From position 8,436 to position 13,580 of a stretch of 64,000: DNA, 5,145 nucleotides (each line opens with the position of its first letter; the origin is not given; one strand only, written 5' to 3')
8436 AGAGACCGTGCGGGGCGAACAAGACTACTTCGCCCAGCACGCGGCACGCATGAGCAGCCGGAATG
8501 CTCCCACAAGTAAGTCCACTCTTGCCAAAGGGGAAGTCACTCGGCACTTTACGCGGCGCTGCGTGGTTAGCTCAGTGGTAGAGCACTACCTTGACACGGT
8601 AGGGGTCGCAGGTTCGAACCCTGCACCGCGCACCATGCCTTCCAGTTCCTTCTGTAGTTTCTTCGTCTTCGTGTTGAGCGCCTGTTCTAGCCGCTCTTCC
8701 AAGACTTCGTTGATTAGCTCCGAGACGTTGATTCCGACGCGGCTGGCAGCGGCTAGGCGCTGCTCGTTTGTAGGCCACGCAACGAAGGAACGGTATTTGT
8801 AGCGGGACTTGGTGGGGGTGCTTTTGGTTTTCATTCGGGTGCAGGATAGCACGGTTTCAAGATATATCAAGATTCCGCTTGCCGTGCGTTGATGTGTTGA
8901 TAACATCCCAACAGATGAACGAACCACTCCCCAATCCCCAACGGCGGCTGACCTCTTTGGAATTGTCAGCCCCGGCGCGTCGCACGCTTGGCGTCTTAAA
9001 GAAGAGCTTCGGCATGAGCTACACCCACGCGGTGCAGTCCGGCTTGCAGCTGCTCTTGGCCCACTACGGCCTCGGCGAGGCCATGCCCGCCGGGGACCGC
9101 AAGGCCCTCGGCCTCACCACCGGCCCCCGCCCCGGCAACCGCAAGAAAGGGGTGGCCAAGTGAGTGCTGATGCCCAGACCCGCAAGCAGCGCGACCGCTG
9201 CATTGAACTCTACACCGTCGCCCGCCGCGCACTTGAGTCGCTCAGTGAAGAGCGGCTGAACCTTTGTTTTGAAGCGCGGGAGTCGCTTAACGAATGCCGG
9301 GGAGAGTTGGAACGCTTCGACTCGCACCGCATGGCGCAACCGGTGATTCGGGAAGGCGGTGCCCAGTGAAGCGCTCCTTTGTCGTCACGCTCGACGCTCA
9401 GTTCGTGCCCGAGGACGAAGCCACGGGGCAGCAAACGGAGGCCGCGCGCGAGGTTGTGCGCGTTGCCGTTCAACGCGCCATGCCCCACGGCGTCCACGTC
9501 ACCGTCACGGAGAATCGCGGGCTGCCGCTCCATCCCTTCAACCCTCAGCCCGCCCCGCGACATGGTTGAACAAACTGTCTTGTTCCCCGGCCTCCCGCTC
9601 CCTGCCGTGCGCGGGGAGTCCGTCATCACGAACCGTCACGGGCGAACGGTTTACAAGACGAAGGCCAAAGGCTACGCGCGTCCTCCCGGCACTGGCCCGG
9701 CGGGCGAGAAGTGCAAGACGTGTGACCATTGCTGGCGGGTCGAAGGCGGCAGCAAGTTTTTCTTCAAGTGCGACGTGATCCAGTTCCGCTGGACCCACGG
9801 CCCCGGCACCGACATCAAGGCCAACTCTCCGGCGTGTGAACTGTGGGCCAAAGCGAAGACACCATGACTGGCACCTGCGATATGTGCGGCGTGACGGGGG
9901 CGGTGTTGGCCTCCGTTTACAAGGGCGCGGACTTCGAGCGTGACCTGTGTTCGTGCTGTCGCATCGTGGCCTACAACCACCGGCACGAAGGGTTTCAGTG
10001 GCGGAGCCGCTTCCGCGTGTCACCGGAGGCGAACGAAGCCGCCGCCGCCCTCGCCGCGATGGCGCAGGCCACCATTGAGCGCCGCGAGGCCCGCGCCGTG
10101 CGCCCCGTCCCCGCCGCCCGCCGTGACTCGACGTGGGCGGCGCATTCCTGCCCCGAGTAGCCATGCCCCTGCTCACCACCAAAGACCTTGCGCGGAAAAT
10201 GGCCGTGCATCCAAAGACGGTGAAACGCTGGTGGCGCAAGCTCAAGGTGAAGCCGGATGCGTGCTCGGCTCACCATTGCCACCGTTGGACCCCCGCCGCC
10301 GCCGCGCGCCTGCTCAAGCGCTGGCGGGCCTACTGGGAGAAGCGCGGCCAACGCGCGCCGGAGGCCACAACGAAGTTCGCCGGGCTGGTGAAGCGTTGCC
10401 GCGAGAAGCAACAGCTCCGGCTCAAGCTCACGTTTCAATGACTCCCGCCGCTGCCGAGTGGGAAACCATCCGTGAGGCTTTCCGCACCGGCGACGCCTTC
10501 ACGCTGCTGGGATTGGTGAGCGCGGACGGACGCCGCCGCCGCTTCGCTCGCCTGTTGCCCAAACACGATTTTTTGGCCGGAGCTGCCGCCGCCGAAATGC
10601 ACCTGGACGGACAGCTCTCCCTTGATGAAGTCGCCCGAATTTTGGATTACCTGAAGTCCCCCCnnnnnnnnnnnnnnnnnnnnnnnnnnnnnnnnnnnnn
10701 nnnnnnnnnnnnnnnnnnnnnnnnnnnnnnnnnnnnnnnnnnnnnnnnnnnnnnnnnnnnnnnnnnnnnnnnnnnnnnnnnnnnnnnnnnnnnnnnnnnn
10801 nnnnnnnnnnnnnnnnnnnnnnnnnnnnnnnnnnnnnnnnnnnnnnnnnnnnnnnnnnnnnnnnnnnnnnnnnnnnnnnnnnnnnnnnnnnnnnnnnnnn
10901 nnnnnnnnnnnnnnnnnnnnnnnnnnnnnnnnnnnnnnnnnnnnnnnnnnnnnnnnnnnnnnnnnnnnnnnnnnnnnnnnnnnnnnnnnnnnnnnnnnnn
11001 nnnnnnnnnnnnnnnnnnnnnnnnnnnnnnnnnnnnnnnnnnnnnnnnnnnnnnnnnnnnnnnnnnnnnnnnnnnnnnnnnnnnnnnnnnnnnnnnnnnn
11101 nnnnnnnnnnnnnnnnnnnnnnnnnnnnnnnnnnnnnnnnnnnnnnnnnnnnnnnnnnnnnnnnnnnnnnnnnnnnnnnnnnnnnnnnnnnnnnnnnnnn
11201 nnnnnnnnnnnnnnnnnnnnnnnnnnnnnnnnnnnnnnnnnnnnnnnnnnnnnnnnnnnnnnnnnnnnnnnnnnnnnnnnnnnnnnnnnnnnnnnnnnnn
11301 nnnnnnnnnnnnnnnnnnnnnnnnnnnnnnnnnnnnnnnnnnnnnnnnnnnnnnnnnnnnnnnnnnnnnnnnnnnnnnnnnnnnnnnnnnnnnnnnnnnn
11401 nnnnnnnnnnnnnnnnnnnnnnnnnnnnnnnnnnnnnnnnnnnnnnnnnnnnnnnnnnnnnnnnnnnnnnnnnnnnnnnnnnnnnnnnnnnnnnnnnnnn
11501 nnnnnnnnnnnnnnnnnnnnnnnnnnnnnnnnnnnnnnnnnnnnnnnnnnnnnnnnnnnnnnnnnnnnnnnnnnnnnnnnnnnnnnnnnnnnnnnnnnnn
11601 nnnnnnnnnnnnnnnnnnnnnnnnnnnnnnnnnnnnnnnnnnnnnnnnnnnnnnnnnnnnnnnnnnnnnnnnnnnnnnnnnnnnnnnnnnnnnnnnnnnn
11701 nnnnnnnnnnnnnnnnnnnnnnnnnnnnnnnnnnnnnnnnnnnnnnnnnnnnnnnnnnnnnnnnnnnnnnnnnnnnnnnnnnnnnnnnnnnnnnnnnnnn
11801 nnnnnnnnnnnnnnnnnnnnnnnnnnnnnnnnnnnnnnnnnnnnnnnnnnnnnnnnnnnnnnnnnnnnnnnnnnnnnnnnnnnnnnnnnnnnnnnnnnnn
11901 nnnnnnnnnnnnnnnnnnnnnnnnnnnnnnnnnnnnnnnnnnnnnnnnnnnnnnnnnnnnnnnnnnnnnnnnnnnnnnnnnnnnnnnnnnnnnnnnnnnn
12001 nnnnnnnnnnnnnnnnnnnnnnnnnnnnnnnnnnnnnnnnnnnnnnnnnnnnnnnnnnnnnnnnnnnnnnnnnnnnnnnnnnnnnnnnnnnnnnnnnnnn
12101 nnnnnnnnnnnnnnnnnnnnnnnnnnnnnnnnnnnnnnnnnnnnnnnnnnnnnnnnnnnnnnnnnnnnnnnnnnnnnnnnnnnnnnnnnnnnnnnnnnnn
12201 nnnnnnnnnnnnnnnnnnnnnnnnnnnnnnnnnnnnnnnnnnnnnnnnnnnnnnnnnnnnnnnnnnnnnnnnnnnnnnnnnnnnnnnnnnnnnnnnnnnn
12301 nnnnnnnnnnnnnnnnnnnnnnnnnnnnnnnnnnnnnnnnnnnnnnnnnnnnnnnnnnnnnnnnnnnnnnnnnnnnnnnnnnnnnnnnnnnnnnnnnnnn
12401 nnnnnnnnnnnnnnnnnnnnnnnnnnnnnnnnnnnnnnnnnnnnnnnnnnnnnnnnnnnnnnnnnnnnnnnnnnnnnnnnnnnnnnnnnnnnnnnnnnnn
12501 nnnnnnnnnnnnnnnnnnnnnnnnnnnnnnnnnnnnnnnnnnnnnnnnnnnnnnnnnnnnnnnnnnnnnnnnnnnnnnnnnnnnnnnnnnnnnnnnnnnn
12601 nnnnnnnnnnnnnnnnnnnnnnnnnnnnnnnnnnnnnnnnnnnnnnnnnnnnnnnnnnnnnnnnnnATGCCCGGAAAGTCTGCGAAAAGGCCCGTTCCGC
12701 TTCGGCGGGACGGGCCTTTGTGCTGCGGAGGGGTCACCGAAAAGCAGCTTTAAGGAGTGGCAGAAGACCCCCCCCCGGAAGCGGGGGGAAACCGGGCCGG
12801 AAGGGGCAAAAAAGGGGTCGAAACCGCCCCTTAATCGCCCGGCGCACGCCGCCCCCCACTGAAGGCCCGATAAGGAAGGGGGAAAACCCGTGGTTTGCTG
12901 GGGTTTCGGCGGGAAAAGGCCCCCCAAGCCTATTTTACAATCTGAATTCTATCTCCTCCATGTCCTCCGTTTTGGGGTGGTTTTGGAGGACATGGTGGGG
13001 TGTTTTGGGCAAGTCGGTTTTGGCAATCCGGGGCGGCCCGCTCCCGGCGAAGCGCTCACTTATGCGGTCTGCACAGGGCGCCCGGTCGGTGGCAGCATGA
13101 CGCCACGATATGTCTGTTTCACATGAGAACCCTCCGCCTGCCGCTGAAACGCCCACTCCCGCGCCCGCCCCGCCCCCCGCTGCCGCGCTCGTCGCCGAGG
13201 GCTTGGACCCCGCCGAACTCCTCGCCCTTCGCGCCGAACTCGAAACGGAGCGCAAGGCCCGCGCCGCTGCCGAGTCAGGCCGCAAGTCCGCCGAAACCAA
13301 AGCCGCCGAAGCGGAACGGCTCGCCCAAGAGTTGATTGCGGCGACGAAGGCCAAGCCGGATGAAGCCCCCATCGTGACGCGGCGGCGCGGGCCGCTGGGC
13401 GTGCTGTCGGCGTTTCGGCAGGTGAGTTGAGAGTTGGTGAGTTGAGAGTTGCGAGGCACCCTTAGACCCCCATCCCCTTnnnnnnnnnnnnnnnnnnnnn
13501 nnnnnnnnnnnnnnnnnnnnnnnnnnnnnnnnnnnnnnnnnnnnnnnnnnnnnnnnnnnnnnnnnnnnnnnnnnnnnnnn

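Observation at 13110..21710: Virion module without terminase, portal, HK97 capsid or tail: candidate membrane-containing, tail-less (PM2/PRD1/P23-77-like) provirus in a PVC bacterium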

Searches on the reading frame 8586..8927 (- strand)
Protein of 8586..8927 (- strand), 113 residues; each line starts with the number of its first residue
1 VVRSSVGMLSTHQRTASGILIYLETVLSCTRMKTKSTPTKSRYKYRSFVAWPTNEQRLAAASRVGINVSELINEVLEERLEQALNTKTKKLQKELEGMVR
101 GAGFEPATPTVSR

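Call 56: search_protein_families(library=pfam, max_evalue=0.05, proteins=[window:8586-8927:-])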
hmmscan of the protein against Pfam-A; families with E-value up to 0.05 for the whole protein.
window:8586-8927:- (113 aa): 1 family
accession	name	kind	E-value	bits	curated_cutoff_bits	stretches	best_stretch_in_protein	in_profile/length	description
PF07362.18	CcdA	-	0.012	16.4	22.4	1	54-90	9-45/71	Post-segregation antitoxin CcdA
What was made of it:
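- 8586..8835 (-): Small ribbon-helix-helix-like protein at the left end. It is divergent from the early genes and is a candidate lysogeny regulator. Weak CcdA/RHH Pfam hit, E 0.012 (call 56).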

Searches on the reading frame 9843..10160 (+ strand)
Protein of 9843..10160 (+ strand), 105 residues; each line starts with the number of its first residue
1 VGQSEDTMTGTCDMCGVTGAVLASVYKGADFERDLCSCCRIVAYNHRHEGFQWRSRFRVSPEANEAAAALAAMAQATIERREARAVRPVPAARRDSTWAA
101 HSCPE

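Call 56: search_protein_families(library=pfam, max_evalue=0.05, proteins=[window:9843-10160:+])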
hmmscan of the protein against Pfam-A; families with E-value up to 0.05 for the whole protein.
window:9843-10160:+ (105 aa): 1 family
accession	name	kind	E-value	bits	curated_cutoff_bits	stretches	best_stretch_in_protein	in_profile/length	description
PF14803.11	Zn_ribbon_Nudix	-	0.04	14.3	25.6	0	12-44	3-33/34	Nudix N-terminal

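Call 96: search_protein_families(library=phrogs, max_evalue=0.01, proteins=[window:9843-10160:+])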
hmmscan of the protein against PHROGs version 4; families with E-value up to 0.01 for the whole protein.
window:9843-10160:+ (105 aa): 1 family
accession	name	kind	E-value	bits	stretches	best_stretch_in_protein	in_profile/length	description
phrog_10364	-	unknown function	0.0095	17.2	0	26-47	18-39/62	-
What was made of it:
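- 8879..10160 (+): Early ORFs of unknown function (8879-9163, 9160-9369, 9559-9867, 9843-10160). Two are Cys-rich. No family hits (calls 56, 96).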

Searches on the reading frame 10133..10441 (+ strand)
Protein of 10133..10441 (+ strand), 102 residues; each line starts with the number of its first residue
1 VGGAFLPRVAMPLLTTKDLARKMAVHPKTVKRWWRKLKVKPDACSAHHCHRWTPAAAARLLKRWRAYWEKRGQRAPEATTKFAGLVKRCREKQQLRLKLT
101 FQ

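Call 56: search_protein_families(library=pfam, max_evalue=0.05, proteins=[window:10133-10441:+])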
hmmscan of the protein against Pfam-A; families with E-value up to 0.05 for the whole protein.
window:10133-10441:+ (102 aa): 10 families
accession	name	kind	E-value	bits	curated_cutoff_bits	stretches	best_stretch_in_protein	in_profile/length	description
PF13518.12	HTH_28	-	0.00046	20.7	25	1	15-37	14-36/52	Helix-turn-helix domain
PF17948.6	DnaT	-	0.0017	18.5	25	1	41-95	9-66/69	DnaT DNA-binding domain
PF13480.13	Acetyltransf_6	-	0.006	17.2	22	1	28-97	5-74/143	Acetyltransferase (GNAT) domain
PF13411.12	MerR_1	-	0.013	16.1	21.6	0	15-60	2-46/69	MerR HTH family regulatory protein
PF00376.29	MerR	-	0.023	14.9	28.2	0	15-33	1-19/38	MerR family regulatory protein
PF12728.13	HTH_17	-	0.024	15.3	27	0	13-35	1-23/51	Helix-turn-helix domain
PF17864.7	AAA_lid_4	-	0.026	14.7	27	0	50-74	33-57/74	RuvB AAA lid domain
PF13542.12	HTH_Tnp_ISL3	-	0.038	13.9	27.4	0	15-33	28-46/51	Helix-turn-helix domain of transposase family ISL3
PF13384.12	HTH_23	-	0.044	14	24.6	0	14-33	18-37/50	Homeodomain-like domain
PF13730.12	HTH_36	-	0.047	13.9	25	0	15-38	27-50/55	Helix-turn-helix domain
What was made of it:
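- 10133..10441 (+): HTH protein, excisionase/regulator-like. HTH Pfam hits (call 56).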

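Call 96: search_protein_families(library=phrogs, max_evalue=0.01, proteins=[window:10133-10441:+])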
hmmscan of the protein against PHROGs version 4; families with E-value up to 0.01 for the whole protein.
window:10133-10441:+ (102 aa): 1 family
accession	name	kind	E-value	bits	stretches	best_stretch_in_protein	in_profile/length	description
phrog_66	-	integration and excision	4.5e-05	24.3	1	9-80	89-159/412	excisionase and transcriptional regulator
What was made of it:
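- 10133..10441 (+): PHROG 66 'excisionase and transcriptional regulator', E 4.5e-5 (call 96).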

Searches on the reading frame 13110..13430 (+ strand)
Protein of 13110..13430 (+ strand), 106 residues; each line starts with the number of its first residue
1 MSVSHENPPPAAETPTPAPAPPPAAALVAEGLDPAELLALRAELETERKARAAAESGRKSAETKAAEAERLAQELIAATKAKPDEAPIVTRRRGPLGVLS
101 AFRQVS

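Call 5: search_protein_families(library=pfam, max_evalue=0.1, proteins=[window:13110-13430:+])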
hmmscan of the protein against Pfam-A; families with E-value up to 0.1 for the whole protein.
window:13110-13430:+ (106 aa): 0 families

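Call 6: search_protein_families(library=phrogs, max_evalue=0.01, proteins=[window:13110-13430:+])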
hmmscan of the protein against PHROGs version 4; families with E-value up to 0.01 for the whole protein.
window:13110-13430:+ (106 aa): 0 families
